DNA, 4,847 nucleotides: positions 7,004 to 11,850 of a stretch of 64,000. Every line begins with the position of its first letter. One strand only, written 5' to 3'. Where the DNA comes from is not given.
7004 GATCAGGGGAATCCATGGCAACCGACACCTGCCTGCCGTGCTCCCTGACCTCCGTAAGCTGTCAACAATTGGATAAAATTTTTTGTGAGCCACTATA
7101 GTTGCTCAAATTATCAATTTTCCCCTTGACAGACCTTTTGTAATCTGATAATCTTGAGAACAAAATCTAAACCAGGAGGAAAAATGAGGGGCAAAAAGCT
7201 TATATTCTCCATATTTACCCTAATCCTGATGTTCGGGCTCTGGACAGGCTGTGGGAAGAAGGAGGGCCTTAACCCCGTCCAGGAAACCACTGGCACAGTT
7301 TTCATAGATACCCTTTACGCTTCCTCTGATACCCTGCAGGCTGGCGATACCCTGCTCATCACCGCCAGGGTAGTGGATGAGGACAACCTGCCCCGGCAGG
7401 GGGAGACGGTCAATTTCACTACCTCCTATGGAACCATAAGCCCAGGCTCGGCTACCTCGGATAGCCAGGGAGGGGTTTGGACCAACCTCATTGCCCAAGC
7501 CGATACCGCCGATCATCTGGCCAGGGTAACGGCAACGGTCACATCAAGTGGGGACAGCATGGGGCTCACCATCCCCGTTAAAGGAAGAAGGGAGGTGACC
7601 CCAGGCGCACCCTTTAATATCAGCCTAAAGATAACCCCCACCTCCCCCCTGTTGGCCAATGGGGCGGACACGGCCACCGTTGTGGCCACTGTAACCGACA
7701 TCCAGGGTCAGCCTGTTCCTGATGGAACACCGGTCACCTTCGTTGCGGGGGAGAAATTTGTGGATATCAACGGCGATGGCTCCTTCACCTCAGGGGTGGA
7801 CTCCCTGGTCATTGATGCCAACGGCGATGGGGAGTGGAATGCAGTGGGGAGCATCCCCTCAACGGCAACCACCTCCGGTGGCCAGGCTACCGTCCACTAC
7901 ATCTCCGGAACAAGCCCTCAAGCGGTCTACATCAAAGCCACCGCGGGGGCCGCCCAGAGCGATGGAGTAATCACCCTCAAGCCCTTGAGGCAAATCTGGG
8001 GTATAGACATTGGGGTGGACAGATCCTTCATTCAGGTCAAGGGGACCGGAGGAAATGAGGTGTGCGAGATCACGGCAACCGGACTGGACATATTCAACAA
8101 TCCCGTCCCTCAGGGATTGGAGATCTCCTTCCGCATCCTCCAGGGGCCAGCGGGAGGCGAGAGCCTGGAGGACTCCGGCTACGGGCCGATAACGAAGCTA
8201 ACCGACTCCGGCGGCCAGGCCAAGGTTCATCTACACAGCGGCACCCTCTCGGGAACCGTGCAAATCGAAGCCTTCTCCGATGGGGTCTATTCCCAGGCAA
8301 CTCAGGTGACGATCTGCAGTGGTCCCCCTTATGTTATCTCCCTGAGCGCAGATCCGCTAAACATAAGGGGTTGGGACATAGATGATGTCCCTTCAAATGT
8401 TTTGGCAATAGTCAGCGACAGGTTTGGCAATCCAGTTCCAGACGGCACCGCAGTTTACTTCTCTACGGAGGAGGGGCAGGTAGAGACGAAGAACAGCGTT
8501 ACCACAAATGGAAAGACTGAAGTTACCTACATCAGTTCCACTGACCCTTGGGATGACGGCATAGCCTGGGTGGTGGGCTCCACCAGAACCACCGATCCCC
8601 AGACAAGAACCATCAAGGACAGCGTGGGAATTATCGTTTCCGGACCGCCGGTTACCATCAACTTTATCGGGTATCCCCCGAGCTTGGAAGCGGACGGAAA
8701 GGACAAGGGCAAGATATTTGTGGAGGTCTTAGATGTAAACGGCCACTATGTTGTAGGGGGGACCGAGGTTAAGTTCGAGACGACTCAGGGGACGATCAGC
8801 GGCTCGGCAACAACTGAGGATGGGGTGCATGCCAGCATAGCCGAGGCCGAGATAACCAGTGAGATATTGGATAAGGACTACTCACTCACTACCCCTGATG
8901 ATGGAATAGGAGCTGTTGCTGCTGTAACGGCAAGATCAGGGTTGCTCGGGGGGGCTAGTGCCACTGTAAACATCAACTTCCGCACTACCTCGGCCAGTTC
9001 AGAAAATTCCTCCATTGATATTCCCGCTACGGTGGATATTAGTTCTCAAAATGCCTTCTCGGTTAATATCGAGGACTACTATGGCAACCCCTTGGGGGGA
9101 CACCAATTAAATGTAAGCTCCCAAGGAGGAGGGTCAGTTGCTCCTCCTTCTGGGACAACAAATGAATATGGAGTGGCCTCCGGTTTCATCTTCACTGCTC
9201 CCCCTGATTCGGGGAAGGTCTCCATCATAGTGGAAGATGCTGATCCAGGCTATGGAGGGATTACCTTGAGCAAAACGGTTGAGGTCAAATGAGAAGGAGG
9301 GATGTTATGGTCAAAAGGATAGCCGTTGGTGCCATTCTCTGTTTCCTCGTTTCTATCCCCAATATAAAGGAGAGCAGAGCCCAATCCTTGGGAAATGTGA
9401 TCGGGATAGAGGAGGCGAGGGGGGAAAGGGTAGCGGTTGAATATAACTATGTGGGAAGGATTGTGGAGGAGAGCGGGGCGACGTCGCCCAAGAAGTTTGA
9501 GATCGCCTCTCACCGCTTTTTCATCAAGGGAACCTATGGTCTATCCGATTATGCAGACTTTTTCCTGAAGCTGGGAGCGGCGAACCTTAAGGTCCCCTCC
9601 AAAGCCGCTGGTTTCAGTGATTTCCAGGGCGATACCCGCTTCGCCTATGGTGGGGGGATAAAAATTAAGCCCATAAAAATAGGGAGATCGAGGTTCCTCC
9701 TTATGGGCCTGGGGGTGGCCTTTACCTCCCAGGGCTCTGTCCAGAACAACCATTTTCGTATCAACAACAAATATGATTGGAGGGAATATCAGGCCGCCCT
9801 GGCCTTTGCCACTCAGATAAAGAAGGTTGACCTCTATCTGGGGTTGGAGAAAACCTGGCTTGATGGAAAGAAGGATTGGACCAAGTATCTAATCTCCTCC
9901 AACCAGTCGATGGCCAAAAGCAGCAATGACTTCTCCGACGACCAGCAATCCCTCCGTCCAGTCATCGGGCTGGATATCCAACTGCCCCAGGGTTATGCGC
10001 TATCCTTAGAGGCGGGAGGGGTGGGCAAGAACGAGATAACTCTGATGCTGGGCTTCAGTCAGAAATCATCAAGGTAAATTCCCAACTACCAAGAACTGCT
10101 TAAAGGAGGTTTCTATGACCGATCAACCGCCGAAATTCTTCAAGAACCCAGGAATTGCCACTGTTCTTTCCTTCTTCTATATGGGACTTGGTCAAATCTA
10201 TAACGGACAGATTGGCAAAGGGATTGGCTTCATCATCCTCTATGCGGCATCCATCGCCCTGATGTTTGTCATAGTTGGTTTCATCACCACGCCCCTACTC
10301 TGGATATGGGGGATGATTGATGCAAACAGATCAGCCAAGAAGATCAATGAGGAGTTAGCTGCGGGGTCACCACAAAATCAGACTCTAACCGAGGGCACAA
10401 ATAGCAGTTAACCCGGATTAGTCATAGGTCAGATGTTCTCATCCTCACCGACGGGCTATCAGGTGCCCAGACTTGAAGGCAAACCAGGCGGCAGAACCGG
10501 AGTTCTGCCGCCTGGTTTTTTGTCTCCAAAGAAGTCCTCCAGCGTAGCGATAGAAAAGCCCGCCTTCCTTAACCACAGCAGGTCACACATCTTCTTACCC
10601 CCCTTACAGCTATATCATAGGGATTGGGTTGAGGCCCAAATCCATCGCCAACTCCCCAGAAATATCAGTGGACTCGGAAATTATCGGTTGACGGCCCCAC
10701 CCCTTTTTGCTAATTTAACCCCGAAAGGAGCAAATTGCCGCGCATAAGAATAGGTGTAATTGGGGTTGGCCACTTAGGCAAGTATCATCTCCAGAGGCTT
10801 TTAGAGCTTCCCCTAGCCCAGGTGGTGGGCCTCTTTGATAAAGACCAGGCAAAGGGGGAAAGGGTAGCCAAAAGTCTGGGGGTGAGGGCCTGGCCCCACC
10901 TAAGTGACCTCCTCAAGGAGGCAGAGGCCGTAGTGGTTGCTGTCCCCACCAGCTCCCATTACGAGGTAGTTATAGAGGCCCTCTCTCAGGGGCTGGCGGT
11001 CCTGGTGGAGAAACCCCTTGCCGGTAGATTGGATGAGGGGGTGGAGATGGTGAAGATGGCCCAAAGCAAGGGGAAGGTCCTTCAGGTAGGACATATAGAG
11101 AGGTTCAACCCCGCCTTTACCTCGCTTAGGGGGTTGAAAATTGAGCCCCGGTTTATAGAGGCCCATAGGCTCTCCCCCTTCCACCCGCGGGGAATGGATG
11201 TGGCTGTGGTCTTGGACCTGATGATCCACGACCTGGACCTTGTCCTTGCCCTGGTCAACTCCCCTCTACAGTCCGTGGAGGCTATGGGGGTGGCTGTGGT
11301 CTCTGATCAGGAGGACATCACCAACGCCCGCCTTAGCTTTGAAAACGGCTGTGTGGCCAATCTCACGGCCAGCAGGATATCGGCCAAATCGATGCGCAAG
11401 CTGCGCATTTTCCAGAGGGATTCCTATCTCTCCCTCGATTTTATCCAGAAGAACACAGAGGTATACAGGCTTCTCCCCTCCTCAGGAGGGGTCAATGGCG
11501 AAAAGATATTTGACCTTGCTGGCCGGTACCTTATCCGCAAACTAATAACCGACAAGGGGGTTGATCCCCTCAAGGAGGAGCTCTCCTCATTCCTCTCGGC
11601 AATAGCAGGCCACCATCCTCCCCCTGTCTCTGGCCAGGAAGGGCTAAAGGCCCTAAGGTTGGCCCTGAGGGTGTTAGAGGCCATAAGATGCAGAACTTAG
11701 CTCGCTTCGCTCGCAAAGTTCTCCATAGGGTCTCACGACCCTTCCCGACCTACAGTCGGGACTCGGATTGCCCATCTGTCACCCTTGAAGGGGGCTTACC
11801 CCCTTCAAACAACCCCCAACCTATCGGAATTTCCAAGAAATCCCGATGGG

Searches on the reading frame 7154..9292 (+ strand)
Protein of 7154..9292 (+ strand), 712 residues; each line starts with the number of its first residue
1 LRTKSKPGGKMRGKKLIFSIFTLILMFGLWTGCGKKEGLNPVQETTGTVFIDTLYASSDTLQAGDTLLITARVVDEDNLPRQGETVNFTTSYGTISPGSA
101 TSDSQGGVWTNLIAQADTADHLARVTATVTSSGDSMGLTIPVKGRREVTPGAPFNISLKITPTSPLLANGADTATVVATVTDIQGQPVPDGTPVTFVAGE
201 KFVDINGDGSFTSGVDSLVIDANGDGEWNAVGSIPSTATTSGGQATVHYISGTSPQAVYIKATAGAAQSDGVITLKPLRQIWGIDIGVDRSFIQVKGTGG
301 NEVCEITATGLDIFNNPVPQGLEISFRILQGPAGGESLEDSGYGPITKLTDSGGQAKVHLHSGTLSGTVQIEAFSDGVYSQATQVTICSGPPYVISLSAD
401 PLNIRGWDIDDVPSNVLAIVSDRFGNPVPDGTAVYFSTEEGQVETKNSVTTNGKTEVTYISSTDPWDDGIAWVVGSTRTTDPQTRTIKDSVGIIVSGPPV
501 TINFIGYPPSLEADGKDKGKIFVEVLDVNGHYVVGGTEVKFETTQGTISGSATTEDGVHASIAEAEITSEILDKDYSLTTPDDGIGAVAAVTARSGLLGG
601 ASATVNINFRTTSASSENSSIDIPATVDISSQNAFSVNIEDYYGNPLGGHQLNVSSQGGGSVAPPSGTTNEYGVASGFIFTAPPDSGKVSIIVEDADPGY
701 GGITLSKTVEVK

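Call 12: search_protein_families(library=pfam, proteins=[window:7154-9292:+])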
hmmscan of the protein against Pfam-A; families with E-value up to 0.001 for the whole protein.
window:7154-9292:+ (712 aa): 3 families
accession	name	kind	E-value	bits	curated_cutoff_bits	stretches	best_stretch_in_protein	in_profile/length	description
PF02369.22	Big_1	-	1.7e-30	105.4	34.9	2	65-134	17-86/93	Bacterial Ig-like domain (group 1)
PF09134.16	Invasin_D3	-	7.3e-23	81.4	33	2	505-565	8-69/98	Invasin, domain 3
PF18565.7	Glyco_hydro2_C5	-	1.6e-07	31.5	32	0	165-192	9-36/103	Glycoside hydrolase family 2 C-terminal domain 5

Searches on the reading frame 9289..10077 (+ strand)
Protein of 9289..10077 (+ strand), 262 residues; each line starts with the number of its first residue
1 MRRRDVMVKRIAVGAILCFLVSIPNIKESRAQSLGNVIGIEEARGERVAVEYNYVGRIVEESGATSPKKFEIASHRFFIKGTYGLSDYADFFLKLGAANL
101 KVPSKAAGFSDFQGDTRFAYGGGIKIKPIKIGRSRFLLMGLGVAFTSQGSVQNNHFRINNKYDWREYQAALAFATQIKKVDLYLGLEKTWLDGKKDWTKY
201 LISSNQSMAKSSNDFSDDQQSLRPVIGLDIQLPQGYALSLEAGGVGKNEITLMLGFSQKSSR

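Call 12: search_protein_families(library=pfam, proteins=[window:9289-10077:+])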
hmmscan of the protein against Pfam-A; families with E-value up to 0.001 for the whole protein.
window:9289-10077:+ (262 aa): 1 family
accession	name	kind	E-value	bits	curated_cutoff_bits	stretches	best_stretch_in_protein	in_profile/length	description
PF13505.12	OMP_b-brl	-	0.00021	21.9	28.7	0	75-127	87-139/175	Outer membrane protein beta-barrel domain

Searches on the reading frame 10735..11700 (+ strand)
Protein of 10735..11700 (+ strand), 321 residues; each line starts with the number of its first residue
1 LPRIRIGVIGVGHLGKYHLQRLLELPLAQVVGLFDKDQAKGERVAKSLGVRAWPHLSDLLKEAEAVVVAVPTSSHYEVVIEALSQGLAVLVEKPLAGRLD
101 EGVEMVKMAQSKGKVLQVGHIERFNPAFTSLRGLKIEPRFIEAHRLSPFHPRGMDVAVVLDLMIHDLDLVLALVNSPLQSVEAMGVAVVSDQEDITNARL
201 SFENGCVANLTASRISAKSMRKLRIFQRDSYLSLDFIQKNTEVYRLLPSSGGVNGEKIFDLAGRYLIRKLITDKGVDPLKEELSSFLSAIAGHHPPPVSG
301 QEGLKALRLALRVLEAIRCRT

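Call 12: search_protein_families(library=pfam, proteins=[window:10735-11700:+])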
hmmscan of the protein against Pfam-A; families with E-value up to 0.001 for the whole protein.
window:10735-11700:+ (321 aa): 7 families
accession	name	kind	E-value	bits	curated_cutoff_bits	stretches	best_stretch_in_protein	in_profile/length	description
PF01408.29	GFO_IDH_MocA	-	2.6e-31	109.2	24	1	4-120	1-120/120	Oxidoreductase family, NAD-binding Rossmann fold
PF22725.1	GFO_IDH_MocA_C3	-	6.6e-10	39.5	27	1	157-225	44-116/124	GFO/IDH/MocA C-terminal domain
PF03807.23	F420_oxidored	-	1.2e-06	29.4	21.6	1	5-82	1-79/94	NADP oxidoreductase coenzyme F420-dependent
PF02894.22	GFO_IDH_MocA_C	-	3.7e-06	27.3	22.9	1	158-317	42-210/218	Oxidoreductase family, C-terminal alpha/beta domain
PF02629.25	CoA_binding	-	9.5e-05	23.5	22.3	1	5-89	5-90/97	CoA binding domain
PF03446.21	NAD_binding_2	-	0.0003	21.3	21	1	5-85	1-81/161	NAD binding domain of 6-phosphogluconate dehydrogenase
PF02826.25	2-Hacid_dh_C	-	0.00068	19.5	25.1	0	5-80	38-109/178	D-isomer specific 2-hydroxyacid dehydrogenase, NAD binding domain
